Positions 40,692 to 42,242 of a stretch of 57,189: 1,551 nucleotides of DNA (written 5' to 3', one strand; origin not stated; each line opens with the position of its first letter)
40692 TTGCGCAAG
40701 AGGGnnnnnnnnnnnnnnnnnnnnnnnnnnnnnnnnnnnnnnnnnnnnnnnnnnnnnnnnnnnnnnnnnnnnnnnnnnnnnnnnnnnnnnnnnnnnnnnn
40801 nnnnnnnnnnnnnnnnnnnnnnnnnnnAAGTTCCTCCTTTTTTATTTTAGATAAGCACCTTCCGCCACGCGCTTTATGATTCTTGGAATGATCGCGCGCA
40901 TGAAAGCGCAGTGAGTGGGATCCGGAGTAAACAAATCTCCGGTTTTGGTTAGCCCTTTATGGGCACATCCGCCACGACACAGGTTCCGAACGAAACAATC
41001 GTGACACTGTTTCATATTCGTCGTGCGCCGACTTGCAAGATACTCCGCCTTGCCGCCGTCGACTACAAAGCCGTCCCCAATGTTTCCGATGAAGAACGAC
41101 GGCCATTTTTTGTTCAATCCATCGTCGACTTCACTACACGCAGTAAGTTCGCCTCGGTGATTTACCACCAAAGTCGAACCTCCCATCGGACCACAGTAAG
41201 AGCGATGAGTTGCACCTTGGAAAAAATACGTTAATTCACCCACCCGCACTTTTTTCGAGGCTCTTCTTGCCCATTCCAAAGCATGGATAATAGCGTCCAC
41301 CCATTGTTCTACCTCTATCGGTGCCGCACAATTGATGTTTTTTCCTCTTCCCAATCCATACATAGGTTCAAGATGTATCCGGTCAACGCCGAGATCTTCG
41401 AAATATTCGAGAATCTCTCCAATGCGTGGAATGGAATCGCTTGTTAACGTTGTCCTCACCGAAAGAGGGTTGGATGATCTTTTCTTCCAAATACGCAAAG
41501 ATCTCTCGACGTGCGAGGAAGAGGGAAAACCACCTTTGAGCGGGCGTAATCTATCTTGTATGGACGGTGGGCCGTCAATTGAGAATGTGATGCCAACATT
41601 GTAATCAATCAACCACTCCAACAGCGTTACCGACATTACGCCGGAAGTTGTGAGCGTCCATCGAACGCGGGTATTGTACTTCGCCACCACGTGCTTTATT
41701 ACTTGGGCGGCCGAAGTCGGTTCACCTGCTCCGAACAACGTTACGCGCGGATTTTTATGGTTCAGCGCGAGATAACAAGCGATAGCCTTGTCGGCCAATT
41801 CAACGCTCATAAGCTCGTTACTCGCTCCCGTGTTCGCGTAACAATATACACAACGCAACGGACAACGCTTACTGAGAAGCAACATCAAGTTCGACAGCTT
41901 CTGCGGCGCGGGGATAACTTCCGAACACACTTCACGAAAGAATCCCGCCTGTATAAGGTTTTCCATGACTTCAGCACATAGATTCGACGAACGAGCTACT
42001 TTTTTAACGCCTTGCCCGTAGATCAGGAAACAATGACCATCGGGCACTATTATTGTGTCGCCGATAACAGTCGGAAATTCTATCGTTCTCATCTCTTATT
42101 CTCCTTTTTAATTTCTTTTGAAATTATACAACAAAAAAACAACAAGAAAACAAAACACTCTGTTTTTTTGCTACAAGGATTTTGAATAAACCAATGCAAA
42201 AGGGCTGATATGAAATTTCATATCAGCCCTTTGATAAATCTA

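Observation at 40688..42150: Unannotated 40-aa Cys/Asp-rich peptide directly behind a radical-SAM/SPASM enzyme: candidate thioether RiPP locus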

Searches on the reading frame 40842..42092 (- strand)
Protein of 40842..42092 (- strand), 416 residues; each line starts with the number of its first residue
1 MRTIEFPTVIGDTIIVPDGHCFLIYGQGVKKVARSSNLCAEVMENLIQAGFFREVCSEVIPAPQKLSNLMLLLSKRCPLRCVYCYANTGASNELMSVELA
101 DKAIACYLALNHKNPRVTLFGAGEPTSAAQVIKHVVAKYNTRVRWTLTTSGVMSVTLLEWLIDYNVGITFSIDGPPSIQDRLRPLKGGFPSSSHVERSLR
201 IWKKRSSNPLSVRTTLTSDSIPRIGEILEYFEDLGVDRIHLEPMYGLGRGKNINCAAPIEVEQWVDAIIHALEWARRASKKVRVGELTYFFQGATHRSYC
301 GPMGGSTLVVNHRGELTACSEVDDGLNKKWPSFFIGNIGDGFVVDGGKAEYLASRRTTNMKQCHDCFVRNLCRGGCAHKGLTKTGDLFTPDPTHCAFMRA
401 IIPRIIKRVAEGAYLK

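Call 3: search_protein_families(library=ncbifam, proteins=[window:40842-42092:-], max_evalue=1)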
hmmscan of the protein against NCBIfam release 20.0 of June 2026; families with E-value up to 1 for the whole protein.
window:40842-42092:- (416 aa): 72 families (the best 25 are shown)
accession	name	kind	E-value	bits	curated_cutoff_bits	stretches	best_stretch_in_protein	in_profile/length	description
NF047865.1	rSAM_PapB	equivalog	1.9e-38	132.5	340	1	65-389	1-329/330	PapB family radical SAM/SPASM ranthipeptide maturase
TIGR03906.1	quino_hemo_SAM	equivalog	3.6e-35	121.5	453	1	35-403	56-441/467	quinohemoprotein amine dehydrogenase maturation protein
TIGR04064.1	rSAM_nif11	equivalog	1.4e-29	103.1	518.7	1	56-402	67-426/459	nif11-like peptide radical SAM maturase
TIGR03974.1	rSAM_six_Cys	equivalog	2.3e-27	96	425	1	51-399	80-439/451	thioether cross-link-forming SCIFF peptide maturase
TIGR03978.1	rSAM_paired_1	equivalog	2e-23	82.9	370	1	62-410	77-452/466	His-Xaa-Ser system radical SAM maturase HxsB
NF040492.1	not_ScfB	exception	3.3e-22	79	855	1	53-400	81-439/450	ScfB-related radical SAM/SPASM orphan maturase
TIGR04068.1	rSAM_ocin_clost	equivalog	5.1e-20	71.8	500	2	42-187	49-216/462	Cys-rich peptide radical SAM maturase CcpM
TIGR03942.1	sulfatase_rSAM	equivalog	1.4e-19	70.4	349.45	1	74-395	8-343/363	anaerobic sulfatase maturase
TIGR04163.1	rSAM_cobopep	equivalog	6e-19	68.1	375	1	69-412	66-422/428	peptide-modifying radical SAM enzyme CbpB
NF038107.1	rSAM_NF038107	equivalog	9.6e-19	67.5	600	1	5-406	19-427/444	Cys-every-fifth radical SAM/SPASM peptide maturase CefB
TIGR04083.1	rSAM_pep_methan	hypoth_equivalog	1.9e-18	66.5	300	1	69-411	2-345/376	TIGR04083 family peptide-modifying radical SAM enzyme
NF041718.1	rSAM_phane_AMC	equivalog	6.2e-17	61.6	425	1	70-398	9-349/362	cyclophane-forming radical SAM peptide maturase AmcB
NF045574.1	sacti_mat_StsB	exception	2.5e-16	59.6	625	1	65-400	94-419/466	StsB family radical SAM/SPASM domain sactipeptide maturase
NF041300.1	rSAM_mat_DarW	exception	1.2e-15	57.3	650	1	48-404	24-393/415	radical SAM/SPASM peptide maturase DarW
TIGR04280.1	geopep_mat_rSAM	hypoth_equivalog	1.3e-15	57.3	400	1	65-406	82-421/428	geopeptide radical SAM maturase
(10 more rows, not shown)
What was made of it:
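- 40842..42092 (-): Radical SAM/SPASM peptide maturase, 416 aa. Residues 1-60 form a short N-terminal beta-rich domain. C77/C81/C84 are the SAM-cluster motif. C300, C319, C363, C366, C372, C376 and C395 are the seven SPASM cysteines. Best NCBIfam scores are PapB 132.5 and QhpD 121.5 bits, both below cut-off (call 3).
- On PapB family ranthipeptide maturase (NF047865): 132.5 bits (call 3).
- On QhpD (TIGR03906): 121.5 bits (call 3).
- Closest known: PapB/PapA. Same: PapB is the best NCBIfam match (call 3).
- Enzyme relatives: the two best HMM matches are the two families known to make Cys-Asp thioethers, PapB and QhpD (call 3). The enzyme scores far below the curated cut-offs of PapB (132 vs 340), QhpD (121 vs 453) and the SCIFF maturase (96 vs 425) (call 3). 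The first named sactipeptide maturase, StsB, ranks thirteenth at 59.6 bits (call 3).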

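Call 4: search_protein_families(library=pfam, proteins=[window:40842-42092:-], max_evalue=1)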
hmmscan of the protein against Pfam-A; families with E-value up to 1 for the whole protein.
window:40842-42092:- (416 aa): 3 families
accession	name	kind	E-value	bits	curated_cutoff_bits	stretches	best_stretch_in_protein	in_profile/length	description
PF04055.27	Radical_SAM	-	1.5e-11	45.1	29.5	1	73-209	3-143/166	Radical SAM superfamily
PF13353.11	Fer4_12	-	0.0047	17.7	22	1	72-158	10-98/137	4Fe-4S single cluster domain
PF13186.11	SPASM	-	0.076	13.7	21.5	1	300-366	1-66/67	Iron-sulfur cluster-binding domain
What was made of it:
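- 40842..42092 (-): Pfam Radical_SAM at 45 bits passes its gathering score (call 4).
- On Radical SAM superfamily: PF04055 scores 45 bits against a gathering score of 29.5 (call 4).
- On SPASM subfamily of radical SAM enzymes: The Pfam SPASM HMM alone falls below its cut-off (13.7 vs 21.5 bits, call 4).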

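Call 5: find_homologous_proteins(query=window:40842-42092:-, max_evalue=0.00001)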
Query window:40842-42092:- (416 aa): 51 proteins with E <= 0.00001 among 3839 candidates.
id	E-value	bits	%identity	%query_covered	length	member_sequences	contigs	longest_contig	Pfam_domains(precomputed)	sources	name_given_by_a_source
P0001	1.1e-287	971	100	100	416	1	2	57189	PF04055.28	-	-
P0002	3.5e-197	673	72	100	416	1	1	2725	PF04055.28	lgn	-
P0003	1.4e-187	642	67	100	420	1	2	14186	PF04055.28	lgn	-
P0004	6.4e-153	528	70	78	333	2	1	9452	-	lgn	-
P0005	1.3e-145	503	52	100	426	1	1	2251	PF04055.28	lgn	-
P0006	4.8e-131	455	52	99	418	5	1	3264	PF04055.28,PF13353.12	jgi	-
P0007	8.8e-129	448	50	99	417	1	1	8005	PF04055.28,PF13353.12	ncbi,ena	-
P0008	1.0e-128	448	51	99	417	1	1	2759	PF04055.28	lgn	-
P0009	1.9e-128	447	51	99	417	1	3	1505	PF04055.28,PF13353.12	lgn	-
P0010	4.3e-128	446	52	97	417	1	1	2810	PF04055.28,PF13353.12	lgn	-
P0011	5.7e-128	445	50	100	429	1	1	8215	PF04055.28,PF13353.12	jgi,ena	-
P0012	9.7e-128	445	50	99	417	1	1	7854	PF04055.28,PF13353.12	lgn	-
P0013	1.2e-126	441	50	99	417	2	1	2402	PF04055.28,PF13353.12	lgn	-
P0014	1.7e-125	437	49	99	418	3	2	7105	PF04055.28,PF13353.12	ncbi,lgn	-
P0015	1.1e-122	428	48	99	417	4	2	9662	PF04055.28,PF13353.12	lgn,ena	-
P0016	2.2e-120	420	48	97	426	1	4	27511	PF04055.28,PF13353.12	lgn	-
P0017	3.0e-118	413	51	88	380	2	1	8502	PF04055.28,PF13353.12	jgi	-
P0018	5.3e-118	412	47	100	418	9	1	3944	PF04055.28,PF13353.12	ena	-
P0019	1.5e-115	404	45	97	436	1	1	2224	PF04055.28,PF13353.12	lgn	-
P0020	3.4e-115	403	47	98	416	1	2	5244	PF04055.28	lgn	-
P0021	4.1e-114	400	44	98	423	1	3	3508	PF04055.28,PF13353.12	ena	-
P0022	3.2e-113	397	46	98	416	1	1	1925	PF04055.28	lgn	-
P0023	1.4e-112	395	45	97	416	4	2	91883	PF04055.28,PF13353.12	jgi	-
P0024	1.8e-112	394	46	97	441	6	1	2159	PF04055.28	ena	-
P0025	1.9e-111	391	45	97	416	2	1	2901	PF04055.28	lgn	-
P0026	1.4e-110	388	45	98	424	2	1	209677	PF04055.28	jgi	jgi:uncharacterized protein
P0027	1.8e-109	384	44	96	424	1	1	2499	PF04055.28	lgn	-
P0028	7.9e-106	372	43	96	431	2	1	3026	PF04055.28,PF13353.12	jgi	-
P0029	9.7e-105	369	44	96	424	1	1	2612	PF04055.28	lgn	-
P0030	4.0e-104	367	43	96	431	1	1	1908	PF04055.28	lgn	-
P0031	3.9e-90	321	55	63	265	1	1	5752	PF04055.28,PF13353.12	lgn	-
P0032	4.5e-86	307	39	98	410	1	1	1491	PF04055.28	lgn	-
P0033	1.2e-38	151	30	91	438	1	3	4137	PF04055.28,PF13353.12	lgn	-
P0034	3.0e-33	133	29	83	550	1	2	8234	PF04055.28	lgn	-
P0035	3.2e-29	120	29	81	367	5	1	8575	PF04055.28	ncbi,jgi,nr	ncbi:MAG: radical SAM protein [Candidatus Aminicenantes bacterium]|nr:radical SAM protein [Candidatu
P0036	7.7e-29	119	27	75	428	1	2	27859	PF04055.28,PF13353.12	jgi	-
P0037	1.7e-28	118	29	80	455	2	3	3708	PF04055.28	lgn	-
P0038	6.8e-28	116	27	94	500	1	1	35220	PF04055.28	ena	-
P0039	3.5e-27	113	28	79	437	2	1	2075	PF04055.28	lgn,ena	-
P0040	2.3e-19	88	28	83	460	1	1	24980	PF04055.28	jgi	jgi:uncharacterized protein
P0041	2.3e-18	84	28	84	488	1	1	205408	PF04055.28,PF13353.12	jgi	jgi:uncharacterized protein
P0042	3.4e-15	74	25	85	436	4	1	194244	PF13186.12,PF04055.28,PF13353.12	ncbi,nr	ncbi:radical SAM/SPASM domain-containing protein [Paenibacillus phytohabitans]|nr:radical SAM protei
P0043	4.6e-15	73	26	81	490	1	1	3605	PF04055.28,PF13353.12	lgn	-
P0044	8.7e-15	72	27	76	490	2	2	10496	PF04055.28,PF13353.12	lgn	-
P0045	2.7e-14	71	25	76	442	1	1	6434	PF13186.12,PF04055.28,PF02810.22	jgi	jgi:uncharacterized protein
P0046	1.6e-12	65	30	47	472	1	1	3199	PF04055.28,PF13353.12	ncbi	-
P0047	2.6e-12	64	26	84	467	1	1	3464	PF04055.28,PF13353.12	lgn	-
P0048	5.9e-12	63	27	77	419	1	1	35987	PF13186.12,PF04055.28,PF13353.12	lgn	-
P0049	3.5e-10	57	23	88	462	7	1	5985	PF04055.28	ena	-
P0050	2.5e-7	48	25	82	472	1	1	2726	PF13186.12,PF04055.28,PF02810.22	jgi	jgi:serine-type anaerobic sulfatase-maturating enzyme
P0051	2.4e-6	45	20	81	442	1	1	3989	PF04055.28,PF13353.12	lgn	-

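Call 6: find_encoding_contigs(protein=P0003, flank=4000, max_places=3)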
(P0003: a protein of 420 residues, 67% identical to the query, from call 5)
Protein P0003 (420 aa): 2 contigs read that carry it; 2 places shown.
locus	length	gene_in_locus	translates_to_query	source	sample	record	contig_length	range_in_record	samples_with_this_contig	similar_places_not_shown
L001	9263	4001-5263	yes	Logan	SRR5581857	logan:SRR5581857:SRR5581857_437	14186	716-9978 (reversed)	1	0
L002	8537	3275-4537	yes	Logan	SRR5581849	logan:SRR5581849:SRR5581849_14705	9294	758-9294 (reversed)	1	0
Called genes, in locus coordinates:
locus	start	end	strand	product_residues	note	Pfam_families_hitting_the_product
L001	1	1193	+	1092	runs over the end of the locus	PF00041:fn3 (weak)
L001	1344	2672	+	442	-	PF02012:BNR (faint), PF15899:BNR_6 (faint), PF15902:Sortilin-Vps10 (faint), PF18962:Por_Secre_tail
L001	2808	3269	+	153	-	PF27765:UCP032817-like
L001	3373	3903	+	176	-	PF01209:Ubie_methyltran, PF05175:MTS (weak), PF13489:Methyltransf_23, PF13847:Methyltransf_31, PF08241:Methyltransf_11, PF08242:Methyltransf_12, PF13649:Methyltransf_25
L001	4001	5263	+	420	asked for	PF04055:Radical_SAM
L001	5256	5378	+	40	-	-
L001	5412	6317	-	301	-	-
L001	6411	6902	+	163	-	-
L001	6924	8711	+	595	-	PF00664:ABC_membrane, PF00005:ABC_tran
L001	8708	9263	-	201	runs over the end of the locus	PF00156:Pribosyltran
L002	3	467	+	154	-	?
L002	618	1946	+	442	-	PF02012:BNR (faint), PF15899:BNR_6 (faint), PF15902:Sortilin-Vps10 (faint), PF18962:Por_Secre_tail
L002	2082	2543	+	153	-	PF27765:UCP032817-like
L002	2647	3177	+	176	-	PF01209:Ubie_methyltran, PF05175:MTS (weak), PF13489:Methyltransf_23, PF13847:Methyltransf_31, PF08241:Methyltransf_11, PF08242:Methyltransf_12, PF13649:Methyltransf_25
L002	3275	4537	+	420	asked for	PF04055:Radical_SAM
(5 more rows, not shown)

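Call 7: find_encoding_contigs(protein=P0026, flank=4000, max_places=3)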
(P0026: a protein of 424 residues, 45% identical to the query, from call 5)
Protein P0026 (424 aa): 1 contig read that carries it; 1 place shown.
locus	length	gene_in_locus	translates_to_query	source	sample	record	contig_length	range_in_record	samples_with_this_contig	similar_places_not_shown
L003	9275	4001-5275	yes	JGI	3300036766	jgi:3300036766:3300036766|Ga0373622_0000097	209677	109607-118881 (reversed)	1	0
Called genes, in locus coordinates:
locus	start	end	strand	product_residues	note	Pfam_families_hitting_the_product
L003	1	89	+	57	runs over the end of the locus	-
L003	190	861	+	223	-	-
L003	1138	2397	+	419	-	PF00675:Peptidase_M16, PF05193:Peptidase_M16_C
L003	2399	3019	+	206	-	PF13485:Peptidase_MA_2 (faint)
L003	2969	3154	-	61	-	-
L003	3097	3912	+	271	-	-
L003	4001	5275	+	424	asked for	PF04055:Radical_SAM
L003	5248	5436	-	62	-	-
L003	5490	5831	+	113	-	PF01541:GIY-YIG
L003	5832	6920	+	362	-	PF00483:NTP_transferase, PF12804:NTP_transf_3 (weak), PF22640:ManC_GMP_beta-helix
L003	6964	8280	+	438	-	PF21760:SecD_1st, PF22599:SecDF_P1_head, PF02355:SecD_SecF_C, PF03176:MMPL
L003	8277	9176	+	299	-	PF02355:SecD_SecF_C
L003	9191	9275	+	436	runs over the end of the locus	PF13393:tRNA-synt_His, PF00587:tRNA-synt_2b, PF03129:HGTP_anticodon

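Call 8: find_encoding_contigs(protein=P0023, flank=4000, max_places=3)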
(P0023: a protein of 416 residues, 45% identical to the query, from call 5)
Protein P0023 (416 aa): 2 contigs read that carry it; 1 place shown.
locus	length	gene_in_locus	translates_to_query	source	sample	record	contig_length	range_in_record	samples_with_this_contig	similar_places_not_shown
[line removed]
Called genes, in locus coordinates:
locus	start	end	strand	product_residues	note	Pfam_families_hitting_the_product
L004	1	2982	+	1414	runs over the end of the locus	PF00211:Guanylate_cyc (faint), PF13191:AAA_16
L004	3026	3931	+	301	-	-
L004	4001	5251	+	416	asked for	PF04055:Radical_SAM, PF13353:Fer4_12 (faint)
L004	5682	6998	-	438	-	PF02368:Big_2 (weak)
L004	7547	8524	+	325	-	PF00483:NTP_transferase, PF22640:ManC_GMP_beta-helix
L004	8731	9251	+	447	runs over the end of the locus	PF21760:SecD_1st, PF22599:SecDF_P1_head, PF03176:MMPL, PF00873:ACR_tran (weak), PF02355:SecD_SecF_C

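Call 14: find_related_loci(query=A1, collection=genome_contigs, flank=5000)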
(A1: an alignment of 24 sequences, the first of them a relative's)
Query A1 (416 aa) in genome_contigs; peptide patterns used: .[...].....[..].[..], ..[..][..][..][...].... (x = any residue, [..] = any of these).
124 stretches matched a pattern; 111 encode a relative of the query (tblastn E <= 1e-3); the best 80 are kept; 80 distinct loci.
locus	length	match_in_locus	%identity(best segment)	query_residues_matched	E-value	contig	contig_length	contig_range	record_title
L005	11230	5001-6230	45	9-414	1e-116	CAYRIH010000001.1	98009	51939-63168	MAG TPA_asm: uncultured Candidatus Saccharibacteria bacterium isolate SRP179991_co3_23 genome assembly, contig: NODE_22_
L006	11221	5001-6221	45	9-411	3e-116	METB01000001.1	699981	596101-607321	MAG: candidate division Kazan bacterium RIFCSPHIGHO2_01_FULL_44_14 RIFCSPHIGHO2_01_FULL_KAZAN_44_14, whole genome shotgu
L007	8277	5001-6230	49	7-414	6e-127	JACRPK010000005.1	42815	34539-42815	MAG: Candidatus Wolfebacteria bacterium isolate NC_groundwater_1985_Pr3_S-0.2um_36_7 scaffold_143443, whole genome shotg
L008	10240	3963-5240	33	3-410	8e-68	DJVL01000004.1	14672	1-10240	MAG TPA_asm: Patescibacteria group bacterium UBA6257 UBA6257_contig_52245, whole genome shotgun sequence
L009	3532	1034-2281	33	12-410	2e-66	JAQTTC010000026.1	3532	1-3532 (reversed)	MAG: Candidatus Paceibacterota bacterium isolate STB_31 NODE_99883_length_3532_cov_117.638767_Sandtown_B, whole genome s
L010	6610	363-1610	33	11-415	1e-65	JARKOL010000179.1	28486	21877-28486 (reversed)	MAG: Myxococcota bacterium isolate D137_maxbin.042_sub k141_62311, whole genome shotgun sequence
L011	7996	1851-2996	32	40-415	6e-58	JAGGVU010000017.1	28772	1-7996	MAG: Candidatus Aenigmatarchaeota archaeon isolate AUK108 PB_MBMC_062_c_000000000002, whole genome shotgun sequence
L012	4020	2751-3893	31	40-415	4e-54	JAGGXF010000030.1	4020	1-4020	MAG: Candidatus Aenigmatarchaeota archaeon isolate AUK145 PB_MBMC_099_c_000000000012, whole genome shotgun sequence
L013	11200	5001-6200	31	14-416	3e-51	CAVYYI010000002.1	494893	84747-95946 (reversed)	MAG: uncultured Phycisphaerales bacterium isolate MFD02979.bin.2.56 genome assembly, contig: contig_49905, whole genome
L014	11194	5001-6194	31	16-409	1e-46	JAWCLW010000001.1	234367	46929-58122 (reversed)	MAG: Candidatus Aenigmatarchaeota archaeon isolate JZ-2_201705_bins_247 JZ-2_201705_bins_247_scaffold_1, whole genome sh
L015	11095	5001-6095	29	64-412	6e-46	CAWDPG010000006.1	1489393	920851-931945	MAG: uncultured Acidobacteriaceae bacterium isolate MFD01231.bin.1.32 genome assembly, contig: contig_5603, whole genome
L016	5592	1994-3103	30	40-402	4e-44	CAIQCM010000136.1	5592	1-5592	uncultured bacterium isolate T8_bin-506 genome assembly, contig: bin-506:136/160, whole genome shotgun sequence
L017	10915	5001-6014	29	67-399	6e-44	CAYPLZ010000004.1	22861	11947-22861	MAG TPA_asm: uncultured Candidatus Saccharibacteria bacterium isolate binchicken_co13_229 genome assembly, contig: NODE_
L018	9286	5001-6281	27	9-401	8e-44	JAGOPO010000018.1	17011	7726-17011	MAG: Candidatus Paceibacterota bacterium isolate Gw_Eff_bin_126 Gw_Eff_7328_length_17011_cov_6.363303, whole genome shot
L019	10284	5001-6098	31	57-411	3e-50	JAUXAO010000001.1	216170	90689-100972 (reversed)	MAG: bacterium isolate CSMAG_2764 CSMAG_2764_k141_549021_length_216170_cov_39.9037, whole genome shotgun sequence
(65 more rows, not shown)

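Call 15: find_related_loci(query=A1, collection=metagenome_contigs, flank=5000)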
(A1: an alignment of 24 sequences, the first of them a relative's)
Query A1 (416 aa) in metagenome_contigs; peptide patterns used: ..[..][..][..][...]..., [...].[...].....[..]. (x = any residue, [..] = any of these).
373 stretches matched a pattern; 251 encode a relative of the query (tblastn E <= 1e-3); the best 80 are kept; 80 distinct loci.
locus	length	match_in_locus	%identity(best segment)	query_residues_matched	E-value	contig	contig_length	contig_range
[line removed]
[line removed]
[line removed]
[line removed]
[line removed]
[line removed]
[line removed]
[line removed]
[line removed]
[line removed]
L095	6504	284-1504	51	7-410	5e-134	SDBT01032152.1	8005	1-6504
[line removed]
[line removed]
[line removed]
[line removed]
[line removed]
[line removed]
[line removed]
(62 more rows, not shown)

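Call 32: search_solved_structures(query=A1, max_evalue=0.00001)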
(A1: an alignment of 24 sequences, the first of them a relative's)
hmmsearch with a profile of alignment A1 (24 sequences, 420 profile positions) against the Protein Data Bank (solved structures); distinct sequences matched with E-value up to 0.00001: 7.
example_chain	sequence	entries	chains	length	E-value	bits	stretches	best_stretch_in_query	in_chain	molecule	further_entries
5wgg_A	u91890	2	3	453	1.8e-30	109.2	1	62-404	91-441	Radical SAM domain protein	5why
4k36_A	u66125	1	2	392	2.2e-21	79.3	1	75-410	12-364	Anaerobic sulfatase-maturating enzyme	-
4k37_A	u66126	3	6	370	2.2e-21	79.3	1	75-409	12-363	Anaerobic sulfatase-maturating enzyme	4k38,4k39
8vpo_A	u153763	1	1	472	6.3e-15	58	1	64-411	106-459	Radical SAM core domain-containing protein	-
9gm3_A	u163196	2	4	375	7.8e-14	54.4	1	68-213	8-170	ChlB radical SAM domain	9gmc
6efn_A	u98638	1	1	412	1.3e-07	33.9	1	69-275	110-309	Sporulation killing factor maturation protein SkfB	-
2a5h_A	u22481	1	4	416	3.9e-06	29.1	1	65-142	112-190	L-lysine 2,3-aminomutase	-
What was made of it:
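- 40842..42092 (-): The best PDB sequence match is CteB 5WGG at 1.8e-30 (call 32).
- The enzyme also matches StsB, GggB and SkfB-type families weakly (calls 3, 32).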

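Call 36: find_encoding_contigs(protein=P0001, flank=10000, max_places=3)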
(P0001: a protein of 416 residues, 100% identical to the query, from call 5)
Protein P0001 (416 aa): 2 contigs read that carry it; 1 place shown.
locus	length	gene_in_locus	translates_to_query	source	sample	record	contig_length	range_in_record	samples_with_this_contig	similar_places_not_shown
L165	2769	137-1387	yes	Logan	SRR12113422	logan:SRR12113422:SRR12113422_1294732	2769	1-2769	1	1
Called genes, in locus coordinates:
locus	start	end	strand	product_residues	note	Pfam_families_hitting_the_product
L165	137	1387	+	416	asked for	PF04055:Radical_SAM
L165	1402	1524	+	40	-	-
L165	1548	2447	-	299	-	-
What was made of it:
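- Gene callers predicted the gene independently on other contigs (calls 6, 36).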
